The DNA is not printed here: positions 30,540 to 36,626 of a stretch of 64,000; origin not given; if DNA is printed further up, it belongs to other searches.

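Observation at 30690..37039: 1,930-aa peptidase C25 (gingipain/PorU-like) protein with an intact catalytic dyad and a T9SS C-terminal domain, followed by a small OMP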

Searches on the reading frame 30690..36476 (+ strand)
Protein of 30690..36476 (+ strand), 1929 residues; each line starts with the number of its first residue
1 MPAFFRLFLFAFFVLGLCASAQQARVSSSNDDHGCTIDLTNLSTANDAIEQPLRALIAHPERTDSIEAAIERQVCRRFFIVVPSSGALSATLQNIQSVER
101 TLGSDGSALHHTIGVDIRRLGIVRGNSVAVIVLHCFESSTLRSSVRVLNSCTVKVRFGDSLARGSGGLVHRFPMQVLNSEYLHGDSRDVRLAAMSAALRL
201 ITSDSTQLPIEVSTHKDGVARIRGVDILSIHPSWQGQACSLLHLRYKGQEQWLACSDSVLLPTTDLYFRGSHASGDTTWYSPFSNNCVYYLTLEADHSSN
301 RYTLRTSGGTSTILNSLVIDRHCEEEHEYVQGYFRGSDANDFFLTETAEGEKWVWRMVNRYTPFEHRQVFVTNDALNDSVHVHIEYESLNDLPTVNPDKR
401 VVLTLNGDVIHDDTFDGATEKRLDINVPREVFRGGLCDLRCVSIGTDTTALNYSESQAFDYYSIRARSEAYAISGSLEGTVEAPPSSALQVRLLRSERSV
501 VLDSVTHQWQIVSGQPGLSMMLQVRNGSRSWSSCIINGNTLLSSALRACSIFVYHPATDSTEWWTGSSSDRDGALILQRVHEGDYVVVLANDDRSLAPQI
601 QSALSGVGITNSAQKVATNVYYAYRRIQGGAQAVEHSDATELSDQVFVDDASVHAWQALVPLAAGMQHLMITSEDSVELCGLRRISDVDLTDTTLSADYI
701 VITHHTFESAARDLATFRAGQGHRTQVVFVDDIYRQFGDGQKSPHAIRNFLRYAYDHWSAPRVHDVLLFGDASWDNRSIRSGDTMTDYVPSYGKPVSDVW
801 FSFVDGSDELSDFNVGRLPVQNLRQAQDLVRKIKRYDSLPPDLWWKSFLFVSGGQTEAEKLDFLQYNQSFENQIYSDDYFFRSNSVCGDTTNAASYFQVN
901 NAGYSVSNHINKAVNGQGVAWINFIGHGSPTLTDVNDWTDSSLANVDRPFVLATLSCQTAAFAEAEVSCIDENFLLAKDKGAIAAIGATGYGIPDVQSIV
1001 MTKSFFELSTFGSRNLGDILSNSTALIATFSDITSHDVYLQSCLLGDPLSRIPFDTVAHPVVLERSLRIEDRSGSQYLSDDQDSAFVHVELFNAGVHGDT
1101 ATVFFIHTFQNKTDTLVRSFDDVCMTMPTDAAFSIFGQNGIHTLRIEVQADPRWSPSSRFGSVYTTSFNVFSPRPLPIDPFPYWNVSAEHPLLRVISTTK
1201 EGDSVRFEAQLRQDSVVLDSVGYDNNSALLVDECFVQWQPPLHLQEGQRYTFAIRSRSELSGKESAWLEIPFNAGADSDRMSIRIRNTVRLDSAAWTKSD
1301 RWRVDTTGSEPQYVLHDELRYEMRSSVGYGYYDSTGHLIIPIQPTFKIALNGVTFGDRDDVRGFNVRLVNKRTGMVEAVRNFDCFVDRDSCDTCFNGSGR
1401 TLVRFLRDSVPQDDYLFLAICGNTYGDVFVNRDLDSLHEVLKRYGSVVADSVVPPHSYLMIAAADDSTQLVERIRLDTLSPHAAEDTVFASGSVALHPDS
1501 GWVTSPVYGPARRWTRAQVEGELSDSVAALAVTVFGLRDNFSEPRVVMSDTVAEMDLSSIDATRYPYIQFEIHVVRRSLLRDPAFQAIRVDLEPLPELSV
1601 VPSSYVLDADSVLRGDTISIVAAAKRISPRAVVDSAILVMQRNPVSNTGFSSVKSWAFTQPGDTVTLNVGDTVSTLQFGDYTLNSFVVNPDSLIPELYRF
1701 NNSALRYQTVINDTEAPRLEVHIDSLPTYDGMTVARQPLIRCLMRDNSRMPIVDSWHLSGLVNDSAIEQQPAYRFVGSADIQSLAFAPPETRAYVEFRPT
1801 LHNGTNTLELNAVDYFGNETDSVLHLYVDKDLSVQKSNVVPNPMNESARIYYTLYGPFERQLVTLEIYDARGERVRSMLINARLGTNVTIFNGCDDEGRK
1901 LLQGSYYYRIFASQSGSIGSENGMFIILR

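Call 6: search_protein_families(library=pfam, proteins=[window:30690-36476:+], max_evalue=0.1)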
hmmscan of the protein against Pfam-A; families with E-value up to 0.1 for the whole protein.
window:30690-36476:+ (1929 aa): 5 families
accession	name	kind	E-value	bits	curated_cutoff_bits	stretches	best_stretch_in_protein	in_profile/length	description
PF01364.23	Peptidase_C25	-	6.7e-70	236.6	23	1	699-1050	1-372/374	Peptidase family C25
PF15711.10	ILEI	-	9.7e-07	29.7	27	1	1362-1463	1-87/90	Interleukin-like EMT inducer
PF13860.13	FlgD_ig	-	0.00019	21.8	27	1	1863-1914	25-77/79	FlgD Ig-like domain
PF13585.12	CHU_C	-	0.03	14.9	27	0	1863-1913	29-73/86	CHU_C Type IX secretion signal domain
PF18771.7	APOBEC3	-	0.095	13.3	27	0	673-744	29-100/137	APOBEC3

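Call 7: search_protein_families(library=ncbifam, proteins=[window:30690-36476:+], max_evalue=0.1)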
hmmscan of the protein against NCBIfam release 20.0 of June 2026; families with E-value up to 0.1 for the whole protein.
window:30690-36476:+ (1929 aa): 4 families
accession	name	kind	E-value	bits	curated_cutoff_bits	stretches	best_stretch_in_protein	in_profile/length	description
NF033707.1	T9SS_sortase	equivalog_domain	1.2e-61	208.7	420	2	671-1053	342-733/1095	type IX secretion system sortase PorU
NF052324.1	PorU_rel_Nterm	equivalog_domain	4.6e-58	197.1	450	2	617-1151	322-866/879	putative type IX secretion system sortase PorU2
NF005176.1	PRK06655.1-1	equivalog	0.056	13.4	230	0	1861-1916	97-153/197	flagellar hook assembly protein FlgD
TIGR04183.1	Por_Secre_tail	domain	0.098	12.7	23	0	1840-1913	2-61/72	T9SS type A sorting domain-containing protein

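Call 11: find_homologous_proteins(query=window:30690-36476:+, max_evalue=0.00001)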
Query window:30690-36476:+ (1929 aa): 15 proteins with E <= 0.00001 among 8000 candidates.
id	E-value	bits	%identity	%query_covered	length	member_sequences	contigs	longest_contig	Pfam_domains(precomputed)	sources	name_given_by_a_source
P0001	0.0e+0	4430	100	100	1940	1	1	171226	PF15711.11,PF01364.25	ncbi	-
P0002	1.4e-123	432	24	89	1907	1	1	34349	PF15711.11,PF13585.13,PF07705.18,PF13860.13,PF01364.25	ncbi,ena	-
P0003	4.8e-56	208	34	19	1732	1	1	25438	PF08126.17,PF15711.11,PF13860.13,PF01364.25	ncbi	-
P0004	3.5e-49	185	25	65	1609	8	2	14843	PF15711.11,PF01364.25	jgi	jgi:hypothetical protein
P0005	2.4e-34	136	25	21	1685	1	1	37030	PF01364.25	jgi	jgi:hypothetical protein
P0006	1.0e-31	127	24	24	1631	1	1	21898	PF01364.25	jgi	jgi:hypothetical protein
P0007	7.0e-23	98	25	18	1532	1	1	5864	PF13517.13,PF07593.19,PF01364.25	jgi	jgi:hypothetical protein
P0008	2.0e-18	83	27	19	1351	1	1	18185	PF08126.17,PF18962.8,PF13860.13,PF01364.25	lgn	-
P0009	6.7e-18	81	30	18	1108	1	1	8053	PF01364.25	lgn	-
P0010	1.3e-15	74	28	22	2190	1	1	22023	PF01364.25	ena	-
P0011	2.3e-15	73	24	19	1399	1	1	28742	PF08126.17,PF13860.13,PF01364.25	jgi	jgi:hypothetical protein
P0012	1.9e-14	70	28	19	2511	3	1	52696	PF01364.25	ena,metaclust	metaclust:\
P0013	5.2e-14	68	28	18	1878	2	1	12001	PF02369.23,PF01364.25,PF09134.17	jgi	-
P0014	1.2e-10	57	27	19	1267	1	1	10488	PF13860.13,PF01364.25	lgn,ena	-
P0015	7.6e-8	48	23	18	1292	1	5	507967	PF01364.25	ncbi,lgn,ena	-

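Call 12: find_encoding_contigs(protein=P0001, flank=10000, max_places=3)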
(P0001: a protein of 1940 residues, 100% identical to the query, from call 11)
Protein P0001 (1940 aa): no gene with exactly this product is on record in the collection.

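Call 13: find_encoding_contigs(protein=P0002, flank=10000, max_places=3)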
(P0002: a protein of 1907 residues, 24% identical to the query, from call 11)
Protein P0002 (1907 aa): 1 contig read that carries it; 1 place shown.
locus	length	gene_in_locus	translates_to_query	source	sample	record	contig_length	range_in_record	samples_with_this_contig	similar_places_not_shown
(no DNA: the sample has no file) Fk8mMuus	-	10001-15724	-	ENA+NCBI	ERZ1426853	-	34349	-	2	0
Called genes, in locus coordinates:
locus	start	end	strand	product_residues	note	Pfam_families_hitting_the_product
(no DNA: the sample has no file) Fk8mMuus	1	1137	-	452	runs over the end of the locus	PF13598:DUF4139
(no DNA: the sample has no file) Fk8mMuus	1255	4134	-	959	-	PF00675:Peptidase_M16, PF05193:Peptidase_M16_C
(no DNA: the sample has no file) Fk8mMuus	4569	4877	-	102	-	PF01910:Thiamine_BP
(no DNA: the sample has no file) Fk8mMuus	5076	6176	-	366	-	PF13520:AA_permease_2 (weak)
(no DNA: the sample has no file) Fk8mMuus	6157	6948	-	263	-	PF13520:AA_permease_2, PF00324:AA_permease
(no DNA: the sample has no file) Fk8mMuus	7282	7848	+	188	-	PF08207:EFP_N, PF01132:EFP, PF09285:Elong-fact-P_C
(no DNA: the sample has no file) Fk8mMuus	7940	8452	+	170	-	PF00364:Biotin_lipoyl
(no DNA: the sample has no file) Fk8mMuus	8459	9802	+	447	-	PF00289:Biotin_carb_N, PF02222:ATP-grasp, PF02786:CPSase_L_D2, PF07478:Dala_Dala_lig_C (weak), PF02785:Biotin_carb_C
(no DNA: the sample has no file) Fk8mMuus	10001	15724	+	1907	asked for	PF07705:CARDB (faint), PF01364:Peptidase_C25, PF15711:ILEI (weak), PF13585:CHU_C (faint), PF13860:FlgD_ig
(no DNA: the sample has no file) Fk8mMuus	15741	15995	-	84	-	?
